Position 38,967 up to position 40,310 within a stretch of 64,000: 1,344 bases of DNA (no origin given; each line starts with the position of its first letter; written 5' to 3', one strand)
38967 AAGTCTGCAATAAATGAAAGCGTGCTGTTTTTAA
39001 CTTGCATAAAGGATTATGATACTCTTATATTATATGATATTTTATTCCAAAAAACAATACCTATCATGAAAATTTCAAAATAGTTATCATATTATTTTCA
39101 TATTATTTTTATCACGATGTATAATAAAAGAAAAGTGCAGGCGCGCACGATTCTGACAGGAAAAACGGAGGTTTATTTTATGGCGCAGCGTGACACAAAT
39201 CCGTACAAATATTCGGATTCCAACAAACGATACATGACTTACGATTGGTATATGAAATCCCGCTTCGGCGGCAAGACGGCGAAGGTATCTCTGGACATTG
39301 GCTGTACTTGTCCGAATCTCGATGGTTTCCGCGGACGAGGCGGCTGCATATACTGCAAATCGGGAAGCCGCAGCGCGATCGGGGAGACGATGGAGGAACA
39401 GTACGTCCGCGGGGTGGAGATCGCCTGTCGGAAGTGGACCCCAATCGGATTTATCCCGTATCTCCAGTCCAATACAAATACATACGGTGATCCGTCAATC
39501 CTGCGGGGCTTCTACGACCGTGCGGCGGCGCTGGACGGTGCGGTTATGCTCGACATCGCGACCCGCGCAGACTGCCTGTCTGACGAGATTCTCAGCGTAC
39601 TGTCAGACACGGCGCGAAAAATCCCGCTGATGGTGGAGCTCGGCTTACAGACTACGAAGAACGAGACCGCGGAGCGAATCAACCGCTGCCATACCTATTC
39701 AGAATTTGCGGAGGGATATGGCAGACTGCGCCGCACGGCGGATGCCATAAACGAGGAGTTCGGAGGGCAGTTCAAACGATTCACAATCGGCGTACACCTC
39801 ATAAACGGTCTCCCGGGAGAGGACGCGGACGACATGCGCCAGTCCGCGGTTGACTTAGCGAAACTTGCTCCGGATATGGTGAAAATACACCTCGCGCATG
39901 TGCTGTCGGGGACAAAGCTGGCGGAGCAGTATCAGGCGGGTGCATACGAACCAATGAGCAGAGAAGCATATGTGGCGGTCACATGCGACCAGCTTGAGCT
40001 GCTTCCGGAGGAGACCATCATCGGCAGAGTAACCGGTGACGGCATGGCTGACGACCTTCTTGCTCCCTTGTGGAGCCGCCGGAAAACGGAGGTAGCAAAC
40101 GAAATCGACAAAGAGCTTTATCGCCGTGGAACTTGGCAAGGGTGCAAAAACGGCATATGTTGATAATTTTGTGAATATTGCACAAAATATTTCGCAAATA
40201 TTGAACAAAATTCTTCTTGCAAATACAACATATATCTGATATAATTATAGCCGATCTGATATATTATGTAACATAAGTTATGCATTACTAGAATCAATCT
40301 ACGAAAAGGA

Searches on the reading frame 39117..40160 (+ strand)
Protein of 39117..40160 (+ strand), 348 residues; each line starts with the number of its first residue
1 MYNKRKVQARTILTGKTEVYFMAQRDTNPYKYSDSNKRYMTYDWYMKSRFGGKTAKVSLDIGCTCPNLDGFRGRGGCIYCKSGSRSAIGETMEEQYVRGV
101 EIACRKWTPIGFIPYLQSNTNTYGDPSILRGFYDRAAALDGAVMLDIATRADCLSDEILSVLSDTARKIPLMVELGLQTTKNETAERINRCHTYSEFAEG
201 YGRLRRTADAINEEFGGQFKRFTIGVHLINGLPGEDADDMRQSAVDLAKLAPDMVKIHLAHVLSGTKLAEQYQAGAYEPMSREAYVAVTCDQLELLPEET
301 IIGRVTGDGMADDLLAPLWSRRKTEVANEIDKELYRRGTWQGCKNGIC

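Call 51: search_protein_families(library=pfam, proteins=[window:39117-40160:+], max_evalue=0.01)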
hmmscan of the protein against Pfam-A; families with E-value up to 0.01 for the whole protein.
window:39117-40160:+ (348 aa): 2 families
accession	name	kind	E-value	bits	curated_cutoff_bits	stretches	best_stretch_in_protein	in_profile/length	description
PF16199.10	Radical_SAM_C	-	2e-27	95.5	31.9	1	252-336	1-85/85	Radical_SAM C-terminal domain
PF04055.27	Radical_SAM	-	7.9e-05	23.3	29.5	1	75-243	9-162/166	Radical SAM superfamily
